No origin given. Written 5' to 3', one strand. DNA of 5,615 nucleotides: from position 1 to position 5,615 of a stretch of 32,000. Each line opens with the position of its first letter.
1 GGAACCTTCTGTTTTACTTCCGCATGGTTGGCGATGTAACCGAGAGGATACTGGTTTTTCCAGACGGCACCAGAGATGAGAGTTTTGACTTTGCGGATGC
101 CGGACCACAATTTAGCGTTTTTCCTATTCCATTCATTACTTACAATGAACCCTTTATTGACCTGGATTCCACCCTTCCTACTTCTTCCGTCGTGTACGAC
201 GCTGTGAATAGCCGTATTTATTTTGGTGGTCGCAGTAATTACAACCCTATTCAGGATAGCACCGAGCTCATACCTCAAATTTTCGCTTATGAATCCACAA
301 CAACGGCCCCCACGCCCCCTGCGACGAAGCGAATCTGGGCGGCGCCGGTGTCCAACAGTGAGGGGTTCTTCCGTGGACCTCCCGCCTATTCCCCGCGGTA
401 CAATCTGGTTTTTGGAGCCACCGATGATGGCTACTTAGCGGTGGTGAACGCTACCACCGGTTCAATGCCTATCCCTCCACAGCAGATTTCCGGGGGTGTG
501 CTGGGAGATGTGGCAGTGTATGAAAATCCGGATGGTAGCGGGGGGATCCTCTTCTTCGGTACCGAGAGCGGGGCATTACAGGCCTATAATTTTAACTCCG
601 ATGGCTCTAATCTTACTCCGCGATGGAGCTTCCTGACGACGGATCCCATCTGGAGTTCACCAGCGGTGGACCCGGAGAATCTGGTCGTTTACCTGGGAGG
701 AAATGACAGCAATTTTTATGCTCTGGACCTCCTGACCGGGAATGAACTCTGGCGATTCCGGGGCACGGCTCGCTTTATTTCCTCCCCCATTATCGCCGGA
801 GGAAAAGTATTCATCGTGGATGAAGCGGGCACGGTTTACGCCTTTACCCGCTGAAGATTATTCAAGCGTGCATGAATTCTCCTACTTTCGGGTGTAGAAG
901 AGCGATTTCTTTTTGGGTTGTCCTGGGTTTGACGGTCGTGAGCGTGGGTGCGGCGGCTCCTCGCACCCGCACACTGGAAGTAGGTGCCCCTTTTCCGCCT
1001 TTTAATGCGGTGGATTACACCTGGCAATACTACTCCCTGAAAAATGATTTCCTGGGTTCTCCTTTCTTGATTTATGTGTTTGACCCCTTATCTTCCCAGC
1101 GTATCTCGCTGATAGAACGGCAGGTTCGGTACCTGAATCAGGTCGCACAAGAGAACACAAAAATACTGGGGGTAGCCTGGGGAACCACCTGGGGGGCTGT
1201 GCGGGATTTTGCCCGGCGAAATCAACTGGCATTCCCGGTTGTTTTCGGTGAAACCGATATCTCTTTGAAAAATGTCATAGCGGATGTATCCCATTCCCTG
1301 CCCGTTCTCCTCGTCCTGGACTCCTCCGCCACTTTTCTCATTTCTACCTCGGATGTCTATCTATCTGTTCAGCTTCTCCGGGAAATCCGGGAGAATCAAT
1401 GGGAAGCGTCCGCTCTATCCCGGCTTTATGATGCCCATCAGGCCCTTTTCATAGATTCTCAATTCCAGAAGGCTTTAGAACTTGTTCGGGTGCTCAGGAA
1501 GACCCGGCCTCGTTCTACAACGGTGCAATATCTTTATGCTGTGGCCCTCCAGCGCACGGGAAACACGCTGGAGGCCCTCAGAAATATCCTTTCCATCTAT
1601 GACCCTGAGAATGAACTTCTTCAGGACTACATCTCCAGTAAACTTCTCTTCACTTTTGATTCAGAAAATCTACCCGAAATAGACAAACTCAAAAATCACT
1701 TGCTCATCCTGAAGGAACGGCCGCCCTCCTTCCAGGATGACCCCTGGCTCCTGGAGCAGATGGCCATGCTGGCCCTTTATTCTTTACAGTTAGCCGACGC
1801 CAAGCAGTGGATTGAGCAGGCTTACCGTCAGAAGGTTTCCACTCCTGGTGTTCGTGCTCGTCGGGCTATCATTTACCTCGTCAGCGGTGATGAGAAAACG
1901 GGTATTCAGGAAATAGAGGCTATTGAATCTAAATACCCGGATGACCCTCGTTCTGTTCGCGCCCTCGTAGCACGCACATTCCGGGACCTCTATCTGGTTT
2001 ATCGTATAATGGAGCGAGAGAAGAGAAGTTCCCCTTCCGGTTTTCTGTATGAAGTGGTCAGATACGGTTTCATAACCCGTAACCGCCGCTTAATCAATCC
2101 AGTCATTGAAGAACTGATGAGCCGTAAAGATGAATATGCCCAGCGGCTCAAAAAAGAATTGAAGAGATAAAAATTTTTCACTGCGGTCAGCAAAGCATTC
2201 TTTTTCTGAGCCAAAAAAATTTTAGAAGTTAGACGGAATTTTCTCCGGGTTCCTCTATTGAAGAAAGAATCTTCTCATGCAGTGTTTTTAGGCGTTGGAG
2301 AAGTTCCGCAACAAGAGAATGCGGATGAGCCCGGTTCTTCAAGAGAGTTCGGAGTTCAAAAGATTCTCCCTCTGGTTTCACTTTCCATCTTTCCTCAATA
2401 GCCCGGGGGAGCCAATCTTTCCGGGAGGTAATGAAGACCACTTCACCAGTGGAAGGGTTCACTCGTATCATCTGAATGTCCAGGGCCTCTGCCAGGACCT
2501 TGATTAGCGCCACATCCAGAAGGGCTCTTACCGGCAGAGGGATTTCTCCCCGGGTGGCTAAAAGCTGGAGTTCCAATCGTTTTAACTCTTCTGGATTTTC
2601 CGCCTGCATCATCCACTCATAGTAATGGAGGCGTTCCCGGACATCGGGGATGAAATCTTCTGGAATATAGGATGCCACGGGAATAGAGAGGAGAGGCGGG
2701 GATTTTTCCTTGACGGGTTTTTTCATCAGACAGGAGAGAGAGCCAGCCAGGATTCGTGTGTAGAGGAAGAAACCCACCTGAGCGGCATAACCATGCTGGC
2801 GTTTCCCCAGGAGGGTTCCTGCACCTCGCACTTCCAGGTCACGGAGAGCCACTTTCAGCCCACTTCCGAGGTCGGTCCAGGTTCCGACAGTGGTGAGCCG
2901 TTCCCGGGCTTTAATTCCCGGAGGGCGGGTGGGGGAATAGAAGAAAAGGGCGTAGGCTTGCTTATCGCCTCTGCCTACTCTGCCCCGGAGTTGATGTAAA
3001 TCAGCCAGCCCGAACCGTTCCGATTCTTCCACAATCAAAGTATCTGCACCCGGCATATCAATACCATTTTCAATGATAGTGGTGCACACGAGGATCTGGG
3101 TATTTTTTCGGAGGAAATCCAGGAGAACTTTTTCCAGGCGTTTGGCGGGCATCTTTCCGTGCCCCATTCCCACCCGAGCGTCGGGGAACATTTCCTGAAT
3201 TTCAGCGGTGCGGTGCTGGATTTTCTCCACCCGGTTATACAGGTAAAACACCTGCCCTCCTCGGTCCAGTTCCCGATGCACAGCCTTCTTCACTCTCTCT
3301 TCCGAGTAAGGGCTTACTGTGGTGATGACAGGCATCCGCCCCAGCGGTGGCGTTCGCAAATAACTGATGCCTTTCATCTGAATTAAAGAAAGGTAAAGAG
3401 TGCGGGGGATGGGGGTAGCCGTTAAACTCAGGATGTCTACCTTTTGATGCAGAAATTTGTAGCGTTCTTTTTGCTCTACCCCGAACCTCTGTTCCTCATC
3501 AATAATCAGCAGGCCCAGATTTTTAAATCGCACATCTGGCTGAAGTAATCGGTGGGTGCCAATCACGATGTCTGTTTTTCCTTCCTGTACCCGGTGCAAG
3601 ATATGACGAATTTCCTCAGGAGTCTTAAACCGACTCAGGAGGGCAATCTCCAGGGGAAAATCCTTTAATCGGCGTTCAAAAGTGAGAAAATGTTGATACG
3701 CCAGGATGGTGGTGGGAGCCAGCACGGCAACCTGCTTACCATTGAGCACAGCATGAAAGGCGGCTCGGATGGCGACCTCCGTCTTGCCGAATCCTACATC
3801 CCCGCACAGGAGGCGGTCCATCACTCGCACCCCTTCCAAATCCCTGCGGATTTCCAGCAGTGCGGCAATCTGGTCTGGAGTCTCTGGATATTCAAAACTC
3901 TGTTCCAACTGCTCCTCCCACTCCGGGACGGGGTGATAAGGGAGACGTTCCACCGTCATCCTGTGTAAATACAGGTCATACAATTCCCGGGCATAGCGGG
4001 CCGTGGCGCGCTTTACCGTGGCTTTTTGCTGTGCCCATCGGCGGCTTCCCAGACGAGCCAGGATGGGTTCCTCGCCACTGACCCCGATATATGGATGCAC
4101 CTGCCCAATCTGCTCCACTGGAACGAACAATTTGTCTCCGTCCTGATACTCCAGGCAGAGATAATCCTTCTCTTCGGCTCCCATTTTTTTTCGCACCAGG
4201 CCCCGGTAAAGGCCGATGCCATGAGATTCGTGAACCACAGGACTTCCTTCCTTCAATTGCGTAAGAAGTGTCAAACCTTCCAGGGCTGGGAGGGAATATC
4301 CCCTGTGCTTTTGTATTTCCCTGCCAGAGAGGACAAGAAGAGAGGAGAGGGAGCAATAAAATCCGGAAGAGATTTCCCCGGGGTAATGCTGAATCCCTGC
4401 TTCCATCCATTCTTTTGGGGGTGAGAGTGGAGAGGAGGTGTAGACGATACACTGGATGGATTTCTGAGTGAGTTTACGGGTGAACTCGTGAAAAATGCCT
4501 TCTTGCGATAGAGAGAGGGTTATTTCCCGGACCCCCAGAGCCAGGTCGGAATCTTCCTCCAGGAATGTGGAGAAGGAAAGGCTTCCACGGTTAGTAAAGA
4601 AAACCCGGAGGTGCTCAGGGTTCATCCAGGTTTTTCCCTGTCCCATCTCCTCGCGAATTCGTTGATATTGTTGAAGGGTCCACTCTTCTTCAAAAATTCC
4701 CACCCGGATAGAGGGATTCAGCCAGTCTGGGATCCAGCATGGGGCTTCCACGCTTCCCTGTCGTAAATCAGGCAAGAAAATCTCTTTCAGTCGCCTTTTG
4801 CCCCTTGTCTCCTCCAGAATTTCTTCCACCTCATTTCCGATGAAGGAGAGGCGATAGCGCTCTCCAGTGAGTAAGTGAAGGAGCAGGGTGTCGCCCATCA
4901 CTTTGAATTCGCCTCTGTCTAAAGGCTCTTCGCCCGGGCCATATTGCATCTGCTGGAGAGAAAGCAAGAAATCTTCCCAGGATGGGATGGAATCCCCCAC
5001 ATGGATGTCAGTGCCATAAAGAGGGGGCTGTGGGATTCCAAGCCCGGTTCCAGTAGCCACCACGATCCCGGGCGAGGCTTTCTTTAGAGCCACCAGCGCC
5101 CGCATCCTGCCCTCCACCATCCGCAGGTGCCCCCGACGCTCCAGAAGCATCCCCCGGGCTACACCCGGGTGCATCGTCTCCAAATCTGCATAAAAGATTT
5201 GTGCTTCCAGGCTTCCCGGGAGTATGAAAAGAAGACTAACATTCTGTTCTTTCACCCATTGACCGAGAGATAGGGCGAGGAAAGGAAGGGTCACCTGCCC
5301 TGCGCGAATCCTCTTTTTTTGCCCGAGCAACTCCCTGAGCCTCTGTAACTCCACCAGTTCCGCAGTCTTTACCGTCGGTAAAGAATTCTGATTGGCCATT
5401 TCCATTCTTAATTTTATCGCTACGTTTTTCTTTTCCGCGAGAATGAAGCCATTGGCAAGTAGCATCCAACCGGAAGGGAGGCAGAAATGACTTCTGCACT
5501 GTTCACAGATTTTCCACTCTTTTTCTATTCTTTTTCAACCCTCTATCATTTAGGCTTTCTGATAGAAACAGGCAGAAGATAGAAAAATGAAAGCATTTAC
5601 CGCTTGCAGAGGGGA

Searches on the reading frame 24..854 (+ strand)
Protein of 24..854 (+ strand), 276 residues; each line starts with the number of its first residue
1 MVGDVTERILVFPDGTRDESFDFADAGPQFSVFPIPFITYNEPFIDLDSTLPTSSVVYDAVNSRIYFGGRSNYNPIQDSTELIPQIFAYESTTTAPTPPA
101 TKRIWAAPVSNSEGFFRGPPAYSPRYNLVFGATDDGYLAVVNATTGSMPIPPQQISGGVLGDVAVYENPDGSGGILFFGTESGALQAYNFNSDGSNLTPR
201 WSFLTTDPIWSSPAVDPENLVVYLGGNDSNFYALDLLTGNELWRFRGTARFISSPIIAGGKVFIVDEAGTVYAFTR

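Call 8: search_protein_families(library=pfam, proteins=[window:24-854:+], max_evalue=0.001)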
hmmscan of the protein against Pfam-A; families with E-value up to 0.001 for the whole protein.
window:24-854:+ (276 aa): 2 families
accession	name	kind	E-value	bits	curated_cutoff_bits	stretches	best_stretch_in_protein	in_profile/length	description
PF13570.13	Beta-prop_ACSF4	-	2.4e-12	47.3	133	1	172-274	60-160/329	Beta-alanine-activating enzyme, beta-propeller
PF13360.13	PQQ_2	-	1.2e-09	38.7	27.6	1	210-275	26-89/233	Outer membrane protein assembly factor BamB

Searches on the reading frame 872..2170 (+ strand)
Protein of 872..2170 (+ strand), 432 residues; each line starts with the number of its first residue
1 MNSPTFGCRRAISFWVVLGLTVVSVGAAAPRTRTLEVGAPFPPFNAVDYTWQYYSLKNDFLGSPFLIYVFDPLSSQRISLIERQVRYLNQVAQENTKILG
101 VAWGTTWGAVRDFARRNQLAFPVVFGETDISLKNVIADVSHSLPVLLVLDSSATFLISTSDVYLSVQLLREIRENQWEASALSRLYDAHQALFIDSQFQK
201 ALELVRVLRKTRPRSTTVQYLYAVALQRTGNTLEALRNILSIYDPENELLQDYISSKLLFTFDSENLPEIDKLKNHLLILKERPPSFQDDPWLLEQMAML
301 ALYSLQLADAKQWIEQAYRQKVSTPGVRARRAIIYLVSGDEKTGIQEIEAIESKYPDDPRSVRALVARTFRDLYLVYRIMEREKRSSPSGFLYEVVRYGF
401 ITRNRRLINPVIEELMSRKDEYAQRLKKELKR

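Call 8: search_protein_families(library=pfam, proteins=[window:872-2170:+], max_evalue=0.001)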
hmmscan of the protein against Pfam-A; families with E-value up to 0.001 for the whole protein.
window:872-2170:+ (432 aa): 1 family
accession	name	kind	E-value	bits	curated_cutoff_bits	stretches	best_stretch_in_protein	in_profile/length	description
PF14559.12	TPR_19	-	5e-05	24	25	0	306-368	6-67/68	Tetratricopeptide repeat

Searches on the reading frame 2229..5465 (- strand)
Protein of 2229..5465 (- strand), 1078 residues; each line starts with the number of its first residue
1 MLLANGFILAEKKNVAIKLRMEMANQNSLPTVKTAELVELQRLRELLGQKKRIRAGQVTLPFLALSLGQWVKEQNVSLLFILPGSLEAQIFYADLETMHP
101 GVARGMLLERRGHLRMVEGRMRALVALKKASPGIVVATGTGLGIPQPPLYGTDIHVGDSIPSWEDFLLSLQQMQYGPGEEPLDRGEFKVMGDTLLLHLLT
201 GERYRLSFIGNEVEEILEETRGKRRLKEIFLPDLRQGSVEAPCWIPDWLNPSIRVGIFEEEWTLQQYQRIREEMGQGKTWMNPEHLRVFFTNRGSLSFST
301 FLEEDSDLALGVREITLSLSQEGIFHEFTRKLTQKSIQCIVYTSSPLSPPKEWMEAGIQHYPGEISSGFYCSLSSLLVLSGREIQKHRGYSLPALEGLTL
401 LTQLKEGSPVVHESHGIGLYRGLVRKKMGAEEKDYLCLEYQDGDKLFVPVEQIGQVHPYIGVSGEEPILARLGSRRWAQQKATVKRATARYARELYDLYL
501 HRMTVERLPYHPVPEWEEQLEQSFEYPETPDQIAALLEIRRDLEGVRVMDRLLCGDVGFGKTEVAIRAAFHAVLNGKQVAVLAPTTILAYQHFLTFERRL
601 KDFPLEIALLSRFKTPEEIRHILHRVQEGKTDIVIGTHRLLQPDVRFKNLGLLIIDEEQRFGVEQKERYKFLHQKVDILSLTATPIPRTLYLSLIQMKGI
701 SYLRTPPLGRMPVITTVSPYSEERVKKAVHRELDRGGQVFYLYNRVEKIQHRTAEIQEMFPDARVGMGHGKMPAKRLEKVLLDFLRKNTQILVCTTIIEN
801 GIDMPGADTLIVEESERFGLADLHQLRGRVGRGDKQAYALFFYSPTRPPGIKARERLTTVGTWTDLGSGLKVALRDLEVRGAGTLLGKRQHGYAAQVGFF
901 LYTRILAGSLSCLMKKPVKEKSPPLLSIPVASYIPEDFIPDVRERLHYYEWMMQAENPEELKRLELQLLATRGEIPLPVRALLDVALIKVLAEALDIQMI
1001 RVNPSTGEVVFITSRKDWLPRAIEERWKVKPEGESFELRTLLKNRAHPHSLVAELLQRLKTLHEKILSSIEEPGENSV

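Call 8: search_protein_families(library=pfam, proteins=[window:2229-5465:-], max_evalue=0.001)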
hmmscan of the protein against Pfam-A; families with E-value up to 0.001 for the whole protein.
window:2229-5465:- (1078 aa): 7 families
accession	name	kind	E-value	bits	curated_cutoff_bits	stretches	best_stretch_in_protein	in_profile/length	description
PF00270.35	DEAD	-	1.3e-23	84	26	1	530-689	2-163/167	DEAD/DEAH box helicase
PF02559.22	CarD_TRCF_RID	-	2.5e-18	66.3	23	1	404-460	1-57/57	CarD-like/TRCF RID domain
PF00271.37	Helicase_C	-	6.2e-18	65.5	23.5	1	729-832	6-108/110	Helicase conserved C-terminal domain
PF03461.20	TRCF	-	2.4e-16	60.3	25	1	929-1014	2-87/95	TRCF domain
PF04851.21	ResIII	-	1.2e-07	32.2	22.5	1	531-685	7-162/164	Type III restriction enzyme, res subunit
PF17757.6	UvrB_inter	-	2e-06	28.3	22.9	1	154-218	3-68/91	UvrB interaction domain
PF22590.2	Cas3-like_C_2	-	1e-05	26.2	27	1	736-833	2-104/106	CRISPR-associated nuclease/helicase Cas3, C-terminal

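Call 43: find_related_loci(query=window:2229-5465:-, collection=genome_contigs, flank=200)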
Query window:2229-5465:- (1078 aa) in genome_contigs; peptide patterns used: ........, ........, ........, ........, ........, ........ (x = any residue, [..] = any of these).
34 stretches matched a pattern; 2 encode a relative of the query (tblastn E <= 1e-3); 2 distinct loci.
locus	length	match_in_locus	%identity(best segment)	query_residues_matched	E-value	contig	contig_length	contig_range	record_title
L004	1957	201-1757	47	401-916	4e-150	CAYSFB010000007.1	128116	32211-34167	MAG TPA_asm: uncultured Planctomycetia bacterium isolate SRP292972_co1_54 genome assembly, contig: NODE_155_length_12811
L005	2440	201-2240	36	347-1011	1e-137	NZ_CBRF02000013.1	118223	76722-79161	Psychromonas sp. SP041, whole genome shotgun sequence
